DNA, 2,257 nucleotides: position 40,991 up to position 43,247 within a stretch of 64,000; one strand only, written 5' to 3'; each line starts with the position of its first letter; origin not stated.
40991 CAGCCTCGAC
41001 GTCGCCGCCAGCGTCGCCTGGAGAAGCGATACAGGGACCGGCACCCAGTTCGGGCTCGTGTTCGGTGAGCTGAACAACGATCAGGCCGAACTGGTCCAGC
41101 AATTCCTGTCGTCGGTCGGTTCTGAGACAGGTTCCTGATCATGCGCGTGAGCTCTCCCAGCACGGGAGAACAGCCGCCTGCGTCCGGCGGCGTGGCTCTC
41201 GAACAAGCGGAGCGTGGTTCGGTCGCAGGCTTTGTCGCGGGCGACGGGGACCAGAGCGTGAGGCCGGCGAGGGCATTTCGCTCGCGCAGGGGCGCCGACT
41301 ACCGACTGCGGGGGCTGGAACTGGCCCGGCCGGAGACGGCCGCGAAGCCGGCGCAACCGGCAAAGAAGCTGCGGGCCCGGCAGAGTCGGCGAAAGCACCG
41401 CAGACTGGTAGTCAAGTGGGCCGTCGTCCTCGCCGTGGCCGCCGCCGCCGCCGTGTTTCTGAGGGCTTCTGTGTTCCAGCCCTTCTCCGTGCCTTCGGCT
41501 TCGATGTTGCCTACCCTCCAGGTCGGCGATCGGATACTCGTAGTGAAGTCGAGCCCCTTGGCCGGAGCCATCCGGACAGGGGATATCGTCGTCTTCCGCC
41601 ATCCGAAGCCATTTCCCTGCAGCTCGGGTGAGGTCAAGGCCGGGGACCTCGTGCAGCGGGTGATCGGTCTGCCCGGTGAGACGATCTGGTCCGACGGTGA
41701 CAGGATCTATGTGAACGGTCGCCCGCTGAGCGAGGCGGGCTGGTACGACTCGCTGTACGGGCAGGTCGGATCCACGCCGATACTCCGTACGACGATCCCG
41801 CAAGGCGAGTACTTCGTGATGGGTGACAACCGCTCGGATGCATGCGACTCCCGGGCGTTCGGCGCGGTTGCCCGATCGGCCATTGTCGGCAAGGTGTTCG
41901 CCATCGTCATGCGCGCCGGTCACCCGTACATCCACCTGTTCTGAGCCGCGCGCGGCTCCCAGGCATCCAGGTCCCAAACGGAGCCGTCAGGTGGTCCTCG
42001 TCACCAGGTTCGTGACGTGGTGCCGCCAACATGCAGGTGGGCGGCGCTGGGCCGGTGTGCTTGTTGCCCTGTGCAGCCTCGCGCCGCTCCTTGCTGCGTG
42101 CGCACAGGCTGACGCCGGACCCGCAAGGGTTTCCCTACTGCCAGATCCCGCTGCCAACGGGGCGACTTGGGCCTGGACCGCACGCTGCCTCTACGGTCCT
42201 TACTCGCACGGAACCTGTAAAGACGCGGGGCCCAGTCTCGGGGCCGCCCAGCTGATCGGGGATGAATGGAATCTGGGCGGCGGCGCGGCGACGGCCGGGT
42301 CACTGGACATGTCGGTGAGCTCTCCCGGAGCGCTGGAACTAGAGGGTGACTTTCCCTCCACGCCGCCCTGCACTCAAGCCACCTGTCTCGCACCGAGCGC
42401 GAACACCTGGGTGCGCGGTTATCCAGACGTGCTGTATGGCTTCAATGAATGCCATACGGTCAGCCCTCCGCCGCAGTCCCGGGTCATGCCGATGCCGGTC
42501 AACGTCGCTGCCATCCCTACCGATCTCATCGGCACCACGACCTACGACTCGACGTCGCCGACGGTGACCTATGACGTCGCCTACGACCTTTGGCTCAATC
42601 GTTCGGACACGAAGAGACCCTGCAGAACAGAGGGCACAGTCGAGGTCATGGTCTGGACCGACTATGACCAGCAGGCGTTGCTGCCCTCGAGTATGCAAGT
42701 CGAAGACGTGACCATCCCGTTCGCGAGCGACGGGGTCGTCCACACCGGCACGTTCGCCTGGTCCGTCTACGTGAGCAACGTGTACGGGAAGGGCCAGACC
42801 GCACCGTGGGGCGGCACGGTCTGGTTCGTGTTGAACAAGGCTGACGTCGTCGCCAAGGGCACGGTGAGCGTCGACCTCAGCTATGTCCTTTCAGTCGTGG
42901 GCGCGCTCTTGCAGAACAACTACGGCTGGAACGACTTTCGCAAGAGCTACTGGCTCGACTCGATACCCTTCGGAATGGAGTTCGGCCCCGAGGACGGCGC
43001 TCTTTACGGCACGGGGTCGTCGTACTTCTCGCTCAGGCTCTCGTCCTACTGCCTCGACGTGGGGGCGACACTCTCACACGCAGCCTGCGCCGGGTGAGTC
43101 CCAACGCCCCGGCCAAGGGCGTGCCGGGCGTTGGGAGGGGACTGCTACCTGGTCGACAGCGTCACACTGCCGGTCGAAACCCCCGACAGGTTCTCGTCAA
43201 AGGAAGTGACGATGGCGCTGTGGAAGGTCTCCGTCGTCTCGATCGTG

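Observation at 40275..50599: Convergent 10-kb cluster that looks like a c-di-GMP-linked beta-glucan (cellulose-like) exopolysaccharide system with non-canonical parts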

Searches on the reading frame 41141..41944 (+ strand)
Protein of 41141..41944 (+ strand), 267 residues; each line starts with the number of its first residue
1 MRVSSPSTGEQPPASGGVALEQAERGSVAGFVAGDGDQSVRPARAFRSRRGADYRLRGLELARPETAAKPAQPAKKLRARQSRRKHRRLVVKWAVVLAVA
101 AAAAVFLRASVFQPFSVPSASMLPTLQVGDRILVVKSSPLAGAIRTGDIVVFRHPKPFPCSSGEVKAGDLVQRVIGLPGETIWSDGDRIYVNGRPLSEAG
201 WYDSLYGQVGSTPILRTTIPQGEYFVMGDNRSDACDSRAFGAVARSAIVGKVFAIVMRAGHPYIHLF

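Call 3: search_protein_families(library=pfam, proteins=[window:41141-41944:+], max_evalue=0.01)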
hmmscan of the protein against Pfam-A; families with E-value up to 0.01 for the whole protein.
window:41141-41944:+ (267 aa): 1 family
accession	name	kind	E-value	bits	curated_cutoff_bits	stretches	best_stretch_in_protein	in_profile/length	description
PF10502.14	Peptidase_S26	-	3.8e-43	147.8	22.9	1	91-256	2-167/168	Signal peptidase, peptidase S26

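Call 4: search_protein_families(library=ncbifam, proteins=[window:41141-41944:+], max_evalue=0.01)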
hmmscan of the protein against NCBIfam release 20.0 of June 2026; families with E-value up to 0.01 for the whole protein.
window:41141-41944:+ (267 aa): 7 families
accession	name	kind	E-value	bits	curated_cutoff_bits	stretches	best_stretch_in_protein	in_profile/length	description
TIGR02227.1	sigpep_I_bact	equivalog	4.6e-39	133.9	47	1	94-257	2-159/162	signal peptidase I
NF008114.0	PRK10861.1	equivalog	4.4e-23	82.1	277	2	86-185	57-159/324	signal peptidase I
TIGR02754.1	sod_Ni_protease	equivalog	8.1e-11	42.3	63.25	2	117-156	3-42/90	nickel-type superoxide dismutase maturation protease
TIGR02771.1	TraF_Ti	equivalog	2.8e-10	40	100.25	1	143-252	46-165/171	conjugative transfer signal peptidase TraF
TIGR02228.1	sigpep_I_arch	equivalog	9.8e-07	28.8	51.85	1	95-156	13-73/158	signal peptidase I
NF010459.0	PRK13884.1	subfamily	0.00061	19.3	156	1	168-255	86-175/178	conjugal transfer peptidase TraF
NF010412.0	PRK13838.1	subfamily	0.002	17.6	186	1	166-250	85-167/177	conjugal transfer pilin processing protease TraF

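Call 18: search_solved_structures(query=window:41141-41944:+, max_evalue=0.001, show_alignments=3)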
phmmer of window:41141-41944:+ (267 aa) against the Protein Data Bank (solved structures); distinct sequences matched with E-value up to 0.001: 11.
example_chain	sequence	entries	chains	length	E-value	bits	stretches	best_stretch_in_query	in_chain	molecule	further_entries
1t7d_A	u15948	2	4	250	2.2e-16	63.3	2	106-185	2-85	SIGNAL PEPTIDASE I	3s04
1kn9_A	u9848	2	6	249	3e-16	62.8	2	107-185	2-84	Signal peptidase I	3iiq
1b12_A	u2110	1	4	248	4.4e-16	62.3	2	108-185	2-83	SIGNAL PEPTIDASE I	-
6b88_A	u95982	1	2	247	7.6e-16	61.5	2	108-185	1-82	Signal peptidase I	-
9nlo_A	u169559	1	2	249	3.9e-15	59.2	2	207-257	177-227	Signal peptidase I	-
4nv4_A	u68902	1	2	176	4.8e-15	58.9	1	111-252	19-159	Signal peptidase I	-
4wvh_A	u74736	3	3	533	1.1e-14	57.8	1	109-253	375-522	Maltose-binding periplasmic protein,Signal peptidase IB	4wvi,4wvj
4wvg_A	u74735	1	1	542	3.7e-14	56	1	109-252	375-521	Maltose-binding periplasmic protein,Signal peptidase IB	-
4me8_A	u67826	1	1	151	2.9e-11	46.5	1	118-251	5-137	Signal peptidase I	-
4n31_A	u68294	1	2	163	1.7e-05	27.6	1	116-256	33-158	SipA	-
4k8w_A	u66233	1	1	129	3.8e-05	26.5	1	173-256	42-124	LepA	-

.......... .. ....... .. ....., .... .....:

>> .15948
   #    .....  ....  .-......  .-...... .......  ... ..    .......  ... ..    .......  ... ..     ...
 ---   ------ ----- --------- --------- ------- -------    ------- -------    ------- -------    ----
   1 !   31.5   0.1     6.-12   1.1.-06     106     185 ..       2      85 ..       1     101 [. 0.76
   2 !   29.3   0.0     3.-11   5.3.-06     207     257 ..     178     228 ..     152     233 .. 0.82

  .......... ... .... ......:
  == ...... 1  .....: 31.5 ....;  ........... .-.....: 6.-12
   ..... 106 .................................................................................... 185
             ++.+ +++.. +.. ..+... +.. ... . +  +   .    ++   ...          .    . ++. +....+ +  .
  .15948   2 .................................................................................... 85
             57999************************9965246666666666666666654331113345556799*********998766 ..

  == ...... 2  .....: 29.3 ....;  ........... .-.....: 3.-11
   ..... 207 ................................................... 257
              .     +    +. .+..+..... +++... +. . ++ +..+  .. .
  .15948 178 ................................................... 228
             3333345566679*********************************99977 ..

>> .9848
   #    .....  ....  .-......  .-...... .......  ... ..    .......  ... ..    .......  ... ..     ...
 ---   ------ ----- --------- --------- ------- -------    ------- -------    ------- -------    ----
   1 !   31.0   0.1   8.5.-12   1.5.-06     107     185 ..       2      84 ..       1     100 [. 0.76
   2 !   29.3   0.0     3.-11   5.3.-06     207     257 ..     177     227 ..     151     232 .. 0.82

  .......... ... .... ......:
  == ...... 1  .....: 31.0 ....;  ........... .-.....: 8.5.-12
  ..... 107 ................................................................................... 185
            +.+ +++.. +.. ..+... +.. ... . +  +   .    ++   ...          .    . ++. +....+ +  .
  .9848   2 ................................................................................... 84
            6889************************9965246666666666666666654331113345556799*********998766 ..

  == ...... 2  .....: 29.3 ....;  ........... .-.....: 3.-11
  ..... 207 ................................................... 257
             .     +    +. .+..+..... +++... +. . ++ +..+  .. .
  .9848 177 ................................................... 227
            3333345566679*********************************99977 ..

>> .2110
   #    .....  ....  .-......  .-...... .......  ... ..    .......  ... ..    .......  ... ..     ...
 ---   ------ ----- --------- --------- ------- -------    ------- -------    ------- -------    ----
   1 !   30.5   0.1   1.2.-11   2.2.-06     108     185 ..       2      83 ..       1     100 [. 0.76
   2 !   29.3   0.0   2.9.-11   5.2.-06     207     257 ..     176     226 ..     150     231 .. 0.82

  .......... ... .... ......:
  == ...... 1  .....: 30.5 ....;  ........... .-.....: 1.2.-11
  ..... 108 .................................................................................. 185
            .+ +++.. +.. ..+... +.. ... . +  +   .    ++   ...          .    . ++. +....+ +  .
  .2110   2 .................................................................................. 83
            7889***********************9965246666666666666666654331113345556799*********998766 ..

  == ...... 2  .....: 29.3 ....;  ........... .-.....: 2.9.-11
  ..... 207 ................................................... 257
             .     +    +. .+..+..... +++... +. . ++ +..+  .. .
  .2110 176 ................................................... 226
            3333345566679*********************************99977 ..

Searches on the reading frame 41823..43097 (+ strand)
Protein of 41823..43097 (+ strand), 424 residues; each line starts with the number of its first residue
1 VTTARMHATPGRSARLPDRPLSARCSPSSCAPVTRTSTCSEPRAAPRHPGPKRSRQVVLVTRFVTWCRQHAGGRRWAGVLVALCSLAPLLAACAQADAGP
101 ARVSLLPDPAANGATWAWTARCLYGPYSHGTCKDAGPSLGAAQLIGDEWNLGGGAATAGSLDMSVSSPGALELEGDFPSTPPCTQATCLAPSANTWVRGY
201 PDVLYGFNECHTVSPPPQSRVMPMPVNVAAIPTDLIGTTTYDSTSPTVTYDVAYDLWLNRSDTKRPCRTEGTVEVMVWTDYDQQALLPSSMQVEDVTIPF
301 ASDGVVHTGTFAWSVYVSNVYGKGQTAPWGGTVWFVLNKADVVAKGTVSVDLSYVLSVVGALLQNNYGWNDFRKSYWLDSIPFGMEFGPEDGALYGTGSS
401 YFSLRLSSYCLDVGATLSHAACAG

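Call 3: search_protein_families(library=pfam, proteins=[window:41823-43097:+], max_evalue=0.01)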
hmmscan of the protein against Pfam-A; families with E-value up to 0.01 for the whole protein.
window:41823-43097:+ (424 aa): 1 family
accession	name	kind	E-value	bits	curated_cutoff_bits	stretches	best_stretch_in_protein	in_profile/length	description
PF01670.23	Glyco_hydro_12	-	7.4e-06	26.7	27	1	223-318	57-137/207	Glycosyl hydrolase family 12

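Call 4: search_protein_families(library=ncbifam, proteins=[window:41823-43097:+], max_evalue=0.01)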
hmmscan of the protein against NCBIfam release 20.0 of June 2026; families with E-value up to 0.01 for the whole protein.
window:41823-43097:+ (424 aa): 0 families

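Call 15: search_solved_structures(query=window:41823-43097:+, max_evalue=1, show_alignments=2)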
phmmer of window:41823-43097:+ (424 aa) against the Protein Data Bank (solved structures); distinct sequences matched with E-value up to 1: 9.
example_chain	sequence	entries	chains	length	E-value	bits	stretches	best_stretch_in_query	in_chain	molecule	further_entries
3amh_A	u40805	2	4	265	1.7e-11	46.9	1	193-404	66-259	Endo-1,4-beta-glucanase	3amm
3vhn_A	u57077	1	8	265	4.8e-11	45.4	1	194-404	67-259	Endo-1,4-beta-glucanase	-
3vho_A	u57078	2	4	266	6.8e-11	44.9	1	195-404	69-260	Endo-1,4-beta-glucanase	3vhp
3o7o_A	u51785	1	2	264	1.1e-10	44.2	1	193-404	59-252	Endoglucanase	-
3amn_A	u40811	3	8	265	3e-10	42.8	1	193-404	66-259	Endo-1,4-beta-glucanase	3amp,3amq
3wr0_A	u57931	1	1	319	1.4e-06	30.7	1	193-317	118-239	Endoglucanase A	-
3vgi_A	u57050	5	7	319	1.7e-06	30.4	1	193-317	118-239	Endoglucanase A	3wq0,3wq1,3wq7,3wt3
3wxp_A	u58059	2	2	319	1.1e-05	27.8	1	193-317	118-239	Endoglucanase A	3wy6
7s8k_A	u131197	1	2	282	1.5e-05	27.3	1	192-317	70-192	Cellulase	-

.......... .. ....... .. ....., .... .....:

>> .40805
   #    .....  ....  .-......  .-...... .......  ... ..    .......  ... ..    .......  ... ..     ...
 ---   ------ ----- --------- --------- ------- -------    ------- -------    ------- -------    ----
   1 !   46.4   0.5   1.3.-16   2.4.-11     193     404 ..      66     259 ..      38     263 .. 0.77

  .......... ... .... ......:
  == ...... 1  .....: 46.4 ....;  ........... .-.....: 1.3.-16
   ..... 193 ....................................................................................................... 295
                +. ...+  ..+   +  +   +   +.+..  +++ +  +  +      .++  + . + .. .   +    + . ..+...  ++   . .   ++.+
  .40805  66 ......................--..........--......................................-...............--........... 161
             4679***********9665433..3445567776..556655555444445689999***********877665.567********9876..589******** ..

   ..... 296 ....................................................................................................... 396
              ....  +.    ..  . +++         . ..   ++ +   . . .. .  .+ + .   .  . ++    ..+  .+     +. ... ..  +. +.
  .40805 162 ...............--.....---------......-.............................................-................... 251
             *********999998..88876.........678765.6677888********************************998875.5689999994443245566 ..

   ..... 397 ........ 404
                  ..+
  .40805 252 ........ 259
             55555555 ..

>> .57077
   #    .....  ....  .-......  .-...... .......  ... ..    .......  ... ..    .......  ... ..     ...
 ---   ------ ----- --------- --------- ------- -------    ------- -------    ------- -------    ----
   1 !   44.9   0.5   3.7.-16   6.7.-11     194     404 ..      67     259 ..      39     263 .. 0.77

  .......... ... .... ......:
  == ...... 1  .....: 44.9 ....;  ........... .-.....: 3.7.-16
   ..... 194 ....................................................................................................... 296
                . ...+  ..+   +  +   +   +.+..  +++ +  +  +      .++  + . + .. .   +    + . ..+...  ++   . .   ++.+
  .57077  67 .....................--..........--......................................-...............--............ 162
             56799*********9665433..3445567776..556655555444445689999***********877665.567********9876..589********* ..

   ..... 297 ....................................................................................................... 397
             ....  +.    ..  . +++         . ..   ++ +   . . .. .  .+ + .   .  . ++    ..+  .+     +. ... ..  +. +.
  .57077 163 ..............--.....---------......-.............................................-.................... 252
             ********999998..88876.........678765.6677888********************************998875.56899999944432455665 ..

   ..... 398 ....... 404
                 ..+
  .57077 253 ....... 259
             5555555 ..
